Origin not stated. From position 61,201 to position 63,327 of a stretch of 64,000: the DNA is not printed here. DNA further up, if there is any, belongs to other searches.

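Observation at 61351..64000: sufB is detached from sufCDSE and translationally coupled to a 608-aa domain-less protein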

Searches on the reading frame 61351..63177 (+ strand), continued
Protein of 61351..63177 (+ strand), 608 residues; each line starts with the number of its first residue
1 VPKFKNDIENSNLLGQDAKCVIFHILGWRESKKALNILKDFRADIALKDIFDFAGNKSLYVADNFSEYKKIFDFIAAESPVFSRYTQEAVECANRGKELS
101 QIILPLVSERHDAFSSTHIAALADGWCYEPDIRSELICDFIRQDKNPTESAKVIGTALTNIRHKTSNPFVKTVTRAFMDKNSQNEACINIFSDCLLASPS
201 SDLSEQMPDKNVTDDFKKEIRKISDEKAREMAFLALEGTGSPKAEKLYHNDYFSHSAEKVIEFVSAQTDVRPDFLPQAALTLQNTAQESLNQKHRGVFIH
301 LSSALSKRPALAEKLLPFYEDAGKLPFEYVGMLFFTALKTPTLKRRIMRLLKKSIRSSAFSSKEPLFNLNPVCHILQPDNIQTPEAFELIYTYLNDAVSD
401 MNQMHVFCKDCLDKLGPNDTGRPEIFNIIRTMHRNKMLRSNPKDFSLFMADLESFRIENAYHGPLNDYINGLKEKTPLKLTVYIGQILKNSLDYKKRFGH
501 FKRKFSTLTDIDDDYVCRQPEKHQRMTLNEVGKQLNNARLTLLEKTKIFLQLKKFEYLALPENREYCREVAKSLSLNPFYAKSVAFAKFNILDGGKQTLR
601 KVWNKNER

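Call 25: search_protein_families(library=ncbifam, proteins=[window:61351-63174:+, L008:11817-13262:+, L008:13398-14063:-, L012:8775-9845:-], max_evalue=0.01)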
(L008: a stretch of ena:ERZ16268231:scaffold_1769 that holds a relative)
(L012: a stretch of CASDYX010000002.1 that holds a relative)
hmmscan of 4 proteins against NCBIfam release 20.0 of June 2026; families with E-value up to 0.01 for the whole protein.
window:61351-63174:+ (608 aa): 0 families

L008:11817-13262:+ (482 aa): 6 families
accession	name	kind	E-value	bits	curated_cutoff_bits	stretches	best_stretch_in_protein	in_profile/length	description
NF008773.0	PRK11814.1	equivalog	6.3e-273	905.6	717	1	6-482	8-484/484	Fe-S cluster assembly protein SufB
TIGR01980.1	sufB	equivalog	1.3e-194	647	346.4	1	15-473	2-448/448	Fe-S cluster assembly protein SufB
NF052511.1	SUF_like_SmsB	exception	3.2e-51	174.7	650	1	36-480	15-444/445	SUF-like minimal system protein SmsB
TIGR01981.1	sufD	equivalog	3.8e-48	164.2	222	1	187-465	2-270/275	Fe-S cluster assembly protein SufD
NF008194.0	PRK10948.1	equivalog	2.9e-17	62.6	489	1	304-462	244-402/423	Fe-S cluster assembly protein SufD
NF009591.0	PRK13032.1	equivalog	0.0032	17.2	303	1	207-273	73-140/149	chemotaxis-inhibiting protein CHIPS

L008:13398-14063:- (221 aa): 9 families
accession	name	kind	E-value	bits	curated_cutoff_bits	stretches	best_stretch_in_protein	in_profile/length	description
NF045733.1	StyMonoxStyB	equivalog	3.9e-13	49.6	200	1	10-146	12-141/150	styrene monooxygenase NADH-dependent flavin reductase subunit StyB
NF045768.1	RubredRD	equivalog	1.6e-12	47.2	90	1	182-219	2-50/54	rubredoxin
NF045767.1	RuberyRbr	equivalog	4.4e-05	23.6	200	1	177-220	152-189/194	rubrerythrin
NF045630.1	monooxsub_HsaB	equivalog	7.7e-05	22.6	230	1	6-116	14-122/186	3-hydroxy-9,10-secoandrosta-1,3,5(10)-triene-9,17-dione monooxygenase reductase subunit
NF052639.1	FlvnRedFerAPor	equivalog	0.00016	21.3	260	1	4-147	9-148/158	flavin reductase FerA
TIGR02296.1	HpaC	equivalog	0.00021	21.4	205.95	1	4-144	3-143/154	4-hydroxyphenylacetate 3-monooxygenase, reductase component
NF042921.1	HpaC_Thermus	equivalog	0.00023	21.2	200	1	4-152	7-146/150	4-hydroxyphenylacetate 3-monooxygenase reductase subunit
TIGR03615.1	RutF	equivalog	0.0031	17.5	254.75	1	9-148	13-150/156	NADH-dependent FMN reductase RutF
NF003954.0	PRK05452.1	equivalog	0.0075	15.2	711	0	164-219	406-472/479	anaerobic nitric oxide reductase flavorubredoxin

L012:8775-9845:- (356 aa): 16 families
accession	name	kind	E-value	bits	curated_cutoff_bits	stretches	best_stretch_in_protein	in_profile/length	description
NF038266.1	diguan_SiaD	equivalog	2.4e-11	43.5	290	1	173-302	86-208/252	biofilm regulation diguanylate cyclase SiaD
NF050064.1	BlResRespRegCbrR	equivalog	5.6e-11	42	600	1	177-293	250-363/415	bile resistance response regulator CbrR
TIGR00254.1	GGDEF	domain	5.7e-11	42.4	37.4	1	190-291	12-112/168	diguanylate cyclase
NF007298.0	PRK09776.1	equivalog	9.7e-11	40.3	1135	1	42-290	544-790/1111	diguanylate cyclase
NF045675.1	PhdiestaseDibA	equivalog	2.2e-10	39.5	980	1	26-290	47-310/623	phosphodiesterase DibA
NF047654.1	DiguCycDgcRLepto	equivalog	4.8e-08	32.3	500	1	172-312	124-257/295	diguanylate cyclase DgcR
NF011955.1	PRK15426.1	equivalog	4e-07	28.6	408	1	172-290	389-504/564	cellulose biosynthesis regulator diguanylate cyclase DgcQ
TIGR00229.1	sensory_box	domain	6.7e-06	26.3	22.9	1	62-145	14-95/126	PAS domain S-box protein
NF007135.0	PRK09581.1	equivalog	7.5e-05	21.7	474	1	191-333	300-442/457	PleD family two-component system response regulator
NF007380.0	PRK09894.1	equivalog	0.00015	21.3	256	1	175-290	123-233/296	diguanylate cyclase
NF053781.1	cdiGMPphdstlr2612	equivalog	0.00018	19.3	1600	1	193-303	850-958/1268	Tlr1612 family c-di-GMP phosphodiesterase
NF007423.1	PRK09966.1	equivalog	0.00023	20.1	325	1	182-294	240-350/390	diguanylate cyclase DgcN/YfiN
NF008467.0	PRK11359.1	equivalog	0.00032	18.8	857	0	211-315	401-504/800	oxygen-sensing cyclic-di-GMP phosphodiesterase DosP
NF007474.0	PRK10060.1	equivalog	0.00048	18.4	782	1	69-294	127-345/663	cyclic di-GMP phosphodiesterase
NF041606.1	dguan_cyc_DgcA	equivalog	0.00051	19.1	370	1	217-308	210-298/340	diguanylate cyclase DgcA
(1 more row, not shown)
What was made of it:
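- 63167..64000 (+): sufB, first 278 codons; it runs off the window end. The full gene is 482 aa in the 99%-identical contig L008. NCBIfam SufB equivalog, 905.6 bits against cut-off 717, on L008:11817-13262 (call 25).
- On SufB (the downstream gene): NF008773 scored 905.6 bits (cut-off 717) and TIGR01980 scored 647 bits (cut-off 346) on the 99%-identical full-length orthologue L008:11817-13262 (call 25).
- Checked: The full-length 99%-identical orthologue scores 905.6 bits against NCBIfam SufB NF008773, cut-off 717 (call 25).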

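Call 27: search_protein_representatives(alignment_id=A1)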
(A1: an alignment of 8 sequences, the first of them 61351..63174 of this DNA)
Query: 8 sequences, 607 profile positions. Proteins with E-value up to 0.001 (for the whole library): 4; up to 1e-10: 4; up to 1e-30: 4. The best 4 are listed.
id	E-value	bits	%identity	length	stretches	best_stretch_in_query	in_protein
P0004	0.0e+00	1204.0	-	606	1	1-607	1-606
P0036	3.1e-78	280.2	-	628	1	4-600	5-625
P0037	2.5e-71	257.4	-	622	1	8-589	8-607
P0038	1.6e-35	139.2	-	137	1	230-334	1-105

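Call 28: find_encoding_contigs(protein=P0036, flank=10000, max_places=5)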
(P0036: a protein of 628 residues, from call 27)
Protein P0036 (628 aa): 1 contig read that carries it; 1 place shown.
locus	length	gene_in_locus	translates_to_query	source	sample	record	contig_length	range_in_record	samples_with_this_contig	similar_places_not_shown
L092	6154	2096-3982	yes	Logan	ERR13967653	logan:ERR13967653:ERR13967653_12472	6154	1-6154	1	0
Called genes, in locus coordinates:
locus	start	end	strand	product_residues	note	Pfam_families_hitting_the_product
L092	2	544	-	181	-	?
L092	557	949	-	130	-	PF02699:YajC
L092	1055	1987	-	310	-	PF23473:LysM3_LYK4_5 (faint), PF01476:LysM, PF01551:Peptidase_M23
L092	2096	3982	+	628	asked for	-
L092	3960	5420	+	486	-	PF19295:SufBD_N, PF01458:SUFBD_core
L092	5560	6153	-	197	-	?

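Call 29: find_encoding_contigs(protein=P0037, flank=10000, max_places=5)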
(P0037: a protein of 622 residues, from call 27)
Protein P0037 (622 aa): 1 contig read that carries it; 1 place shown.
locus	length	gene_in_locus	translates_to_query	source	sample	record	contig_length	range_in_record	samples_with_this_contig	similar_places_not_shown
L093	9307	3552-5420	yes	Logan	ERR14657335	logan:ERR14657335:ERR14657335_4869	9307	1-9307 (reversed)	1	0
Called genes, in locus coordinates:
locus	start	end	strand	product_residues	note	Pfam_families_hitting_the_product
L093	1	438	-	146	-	?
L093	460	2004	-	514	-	PF21760:SecD_1st, PF22599:SecDF_P1_head, PF02355:SecD_SecF_C, PF00873:ACR_tran (weak), PF03176:MMPL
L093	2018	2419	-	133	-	PF02699:YajC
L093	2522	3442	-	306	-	PF23473:LysM3_LYK4_5 (faint), PF01476:LysM, PF01551:Peptidase_M23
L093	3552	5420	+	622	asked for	-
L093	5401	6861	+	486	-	PF19295:SufBD_N, PF01458:SUFBD_core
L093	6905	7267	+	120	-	PF02311:AraC_binding (weak), PF07883:Cupin_2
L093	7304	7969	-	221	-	PF01613:Flavin_Reduct, PF00301:Rubredoxin, PF21349:RUBY_RBDX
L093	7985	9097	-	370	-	PF16822:ALGX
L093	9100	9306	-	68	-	?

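Call 35: search_protein_families(library=padloc, proteins=[window:61351-63174:+, P0004, P0036, P0037], max_evalue=1)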
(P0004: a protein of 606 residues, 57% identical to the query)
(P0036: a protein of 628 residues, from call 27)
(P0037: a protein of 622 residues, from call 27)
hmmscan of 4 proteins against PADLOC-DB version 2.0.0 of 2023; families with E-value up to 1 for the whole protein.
window:61351-63174:+ (608 aa): 0 families

P0004 (606 aa): 0 families

P0036 (628 aa): 0 families

P0037 (622 aa): 0 families

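Call 36: search_protein_families(library=phrogs, proteins=[window:61351-63174:+, P0004, P0036, P0037], max_evalue=1)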
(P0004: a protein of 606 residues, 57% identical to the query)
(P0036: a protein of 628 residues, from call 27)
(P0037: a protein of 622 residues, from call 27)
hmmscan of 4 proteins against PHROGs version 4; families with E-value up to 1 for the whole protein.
window:61351-63174:+ (608 aa): 0 families

P0004 (606 aa): 1 family
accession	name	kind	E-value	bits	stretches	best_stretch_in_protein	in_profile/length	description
phrog_2700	-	unknown function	0.073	13.5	1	157-241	70-149/331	-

P0036 (628 aa): 1 family
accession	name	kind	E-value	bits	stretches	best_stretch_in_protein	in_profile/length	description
phrog_5296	-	unknown function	0.14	11.5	1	37-89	369-422/685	-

P0037 (622 aa): 0 families
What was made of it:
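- On Anti-phage defence or phage protein (for X): The PHROGs hits have E>=0.07 (calls 35, 36).
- No PADLOC or PHROGs hit (calls 35, 36).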

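Call 37: search_protein_families(library=pfam, proteins=[P0004, P0036, P0037, P0003], max_evalue=1)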
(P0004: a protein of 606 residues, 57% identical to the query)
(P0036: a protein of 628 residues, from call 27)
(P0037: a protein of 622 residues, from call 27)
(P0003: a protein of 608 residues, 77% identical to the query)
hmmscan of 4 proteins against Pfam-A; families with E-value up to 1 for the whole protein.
P0004 (606 aa): 0 families

P0036 (628 aa): 2 families
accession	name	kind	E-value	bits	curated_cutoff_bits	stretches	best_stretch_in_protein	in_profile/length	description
PF05413.17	Peptidase_C34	-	0.093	13.5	22.4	1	83-124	16-57/92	Putative closterovirus papain-like endopeptidase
PF00637.26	Clathrin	-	0.12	12.5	29.6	1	573-609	64-100/143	Region in Clathrin and VPS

P0037 (622 aa): 3 families
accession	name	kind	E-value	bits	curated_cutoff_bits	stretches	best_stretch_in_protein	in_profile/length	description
PF07830.18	PP2C_C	-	0.00098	19.9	28.5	1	431-484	20-72/80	Protein serine/threonine phosphatase 2C, C-terminal domain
PF18433.6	DUF5610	-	0.059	14.3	26.4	1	389-446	18-74/117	Domain of unknown function (DUF5610)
PF02999.19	Borrelia_orfD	-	0.71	10.7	27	0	591-622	15-46/100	Borrelia orf-D family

P0003 (608 aa): 2 families
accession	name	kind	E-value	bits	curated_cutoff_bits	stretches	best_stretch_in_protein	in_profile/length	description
PF05629.16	Nanovirus_C8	-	0.036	14.6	25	0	492-528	92-128/154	Nanovirus component 8 (C8) protein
PF14471.11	DUF4428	-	0.079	13.3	27.8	0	408-431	23-44/51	Domain of unknown function (DUF4428)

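Call 45: search_solved_structures(query=A2, max_evalue=10)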
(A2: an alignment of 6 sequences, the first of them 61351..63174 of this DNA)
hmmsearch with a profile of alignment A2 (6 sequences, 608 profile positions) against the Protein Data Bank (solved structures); distinct sequences matched with E-value up to 10: 2.
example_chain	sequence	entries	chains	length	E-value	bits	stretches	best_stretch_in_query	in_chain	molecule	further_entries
3ozu_A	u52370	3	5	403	0.63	11.8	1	70-130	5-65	Flavohemoprotein | Flavohemoglobin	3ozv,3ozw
1cqx_A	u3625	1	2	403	0.63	11.8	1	70-130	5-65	FLAVOHEMOPROTEIN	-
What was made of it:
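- On Known SUF/ISC accessory proteins (SufA, SufE, SufU, SufT, SufR, IscR, NfuA and others) for X: No PDB sequence match (best E 0.63, call 45).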

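Call 73: predict_structure(alignment_id=A5)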
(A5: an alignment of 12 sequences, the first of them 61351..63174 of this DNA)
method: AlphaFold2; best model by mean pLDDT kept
length: 608 residues; sequences in the alignment: 12
mean_pLDDT: 84.3   pTM: 0.78
mean pLDDT of the five models: 84.3, 83.4, 82.6, 81.7, 77.8
residues with pLDDT >= 90: 247; 70-90: 289; 50-70: 44; < 50: 28
segments of 3 or more residues with pLDDT < 50: 200-208, 592-608
pLDDT, mean of each block of 10 residues (from residue 1): 80 92 91 88 91 82 86 92 85 86 87 79 77 90 89 86 67 91 91 74 42 91 92 83 83 88 94 93 91 85 91 92 83 89 89 84 63 70 86 86 87 73 81 89 93 90 85 89 96 93 85 85 95 89 92 93 94 87 73 48 44
secondary structure, 60 per line:
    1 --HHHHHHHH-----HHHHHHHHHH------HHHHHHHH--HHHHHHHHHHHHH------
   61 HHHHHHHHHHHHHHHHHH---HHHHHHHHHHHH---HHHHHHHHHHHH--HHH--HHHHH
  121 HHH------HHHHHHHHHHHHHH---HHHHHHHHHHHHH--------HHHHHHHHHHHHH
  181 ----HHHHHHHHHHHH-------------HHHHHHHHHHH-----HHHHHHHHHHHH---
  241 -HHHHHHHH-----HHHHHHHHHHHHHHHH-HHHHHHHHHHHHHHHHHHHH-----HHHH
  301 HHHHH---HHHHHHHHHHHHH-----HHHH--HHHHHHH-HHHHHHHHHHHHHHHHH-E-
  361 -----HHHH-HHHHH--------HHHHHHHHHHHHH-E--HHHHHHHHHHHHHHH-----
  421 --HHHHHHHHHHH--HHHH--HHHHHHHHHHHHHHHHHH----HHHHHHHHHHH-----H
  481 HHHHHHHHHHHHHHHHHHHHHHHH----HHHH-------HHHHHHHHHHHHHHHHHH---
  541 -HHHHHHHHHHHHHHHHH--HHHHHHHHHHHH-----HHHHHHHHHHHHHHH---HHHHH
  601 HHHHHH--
elements in order: H3-10 H16-25 H32-39 H42-54 H61-78 H82-93 H97-108 H116-123 H130-143 H147-159 H168-180 H185-196 H210-220 H226-237 H242-249 H255-270 H272-291 H297-305 H309-321 H327-330 H333-339 H341-357 H366-369 H371-375 H384-396 H401-415 H423-433 H436-439 H442-459 H464-474 H480-504 H509-512 H520-537 H542-558 H561-572 H578-592 H596-606
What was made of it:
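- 61351..63177 (+): X: 608-aa orphan protein. Soluble, basic (pI 8.9, 70 kDa), all-alpha, with a HEAT-like alpha-solenoid fold. AlphaFold model pLDDT 84.3, pTM 0.78, 37 helices (call 73).
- On HEAT/ARM-type alpha-solenoid (for X): The model has 37 helices and no strands, with pLDDT 84.3 and pTM 0.78 (call 73).
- The AlphaFold model is confident (pLDDT 84, pTM 0.78, call 73).
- Tried and rejected: It was replaced by a 12-sequence model (call 73).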

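Call 77: fold_search(model_id=the predicted structure, library=pdb)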
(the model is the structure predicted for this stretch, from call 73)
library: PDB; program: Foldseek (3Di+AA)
matches with E <= 10: 605; with E <= 0.001: 0
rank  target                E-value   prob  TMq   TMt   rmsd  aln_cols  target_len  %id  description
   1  8cws_A                2.6e-03  0.92  0.12  0.14  25.2       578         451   11  Accurate computational design of genetically encoded 3D protein crystals (released 2023-11-01)
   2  8ga7                  3.2e-03  0.66  0.09  0.10  28.4       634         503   12  Geometrically programmable nanomaterial construction using regularized protein building blocks (released 2024-03-13)
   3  6oxl_B                1.3e-02  0.99  0.21  0.22  24.0       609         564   12  CRYO-EM STRUCTURE OF PHOSPHORYLATED AP-2 (mu E302K) BOUND TO NECAP IN THE PRESENCE OF SS DNA (released 2019-09-11)
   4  4m59_B                1.8e-02  0.63  0.12  0.12  26.2       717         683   12  Crystal structure of the pentatricopeptide repeat protein PPR10 in complex with an 18-nt psaJ RNA element (released 2013-10-30)
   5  5j3v_A                2.1e-02  0.75  0.15  0.11  27.1       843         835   12  Crystal structure of human Karyopherin-beta2 bound to the histone H3 tail (released 2016-09-21)
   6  9hny_F3               2.1e-02  0.63  0.14  0.11  26.8       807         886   10  Mitoribosomal small subunit in complex with Mettl15 and Mettl17 (released 2025-03-26)
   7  4oe1_B                2.1e-02  0.60  0.12  0.12  26.2       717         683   12  Crystal structure of the pentatricopeptide repeat protein PPR10 (C256S/C430S/C449S) in complex with an 18-nt PSAJ rna  (released 2014-09-24)
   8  9k1y_C                2.4e-02  0.94  0.20  0.16  25.4       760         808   11  Structure of the SF3B core, harboring the R625H mutation in SF3B1, in complex with intron-U2 snRNA (released 2025-09-03)
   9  7og1_BBB              2.6e-02  0.95  0.19  0.20  25.1       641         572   10  AP2 clathrin adaptor core in complex with cargo peptide and FCHO2 (released 2022-06-01)
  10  4oo6_A                2.9e-02  0.69  0.15  0.12  26.3       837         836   10  Crystal structure of human KAP-beta2 bound to the NLS of HCC1 (Hepato Cellular Carcinoma protein 1) (released 2014-02-12)
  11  2qna_A                3.3e-02  0.91  0.21  0.19  21.8       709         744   12  Crystal structure of human Importin-beta (127-876) in complex with the IBB-domain of Snurportin1 (1-65) (released 2008-04-08)
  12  4fdd_A                3.4e-02  0.75  0.15  0.13  26.5       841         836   10  Crystal structure of KAP beta2-PY-NLS (released 2012-07-18)
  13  9bax_A                3.8e-02  0.90  0.20  0.09  22.8       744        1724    9  PI4KA complex bound to C-terminus of EFR3A (released 2024-11-27)
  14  6igx_D                3.8e-02  0.63  0.15  0.13  29.4       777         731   11  Crystal structure of human CAP-G in complex with CAP-H (released 2019-03-13)
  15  8rc4_d                4.4e-02  0.89  0.19  0.15  26.6       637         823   11  Structure of Integrator-PP2A complex (released 2024-02-07)
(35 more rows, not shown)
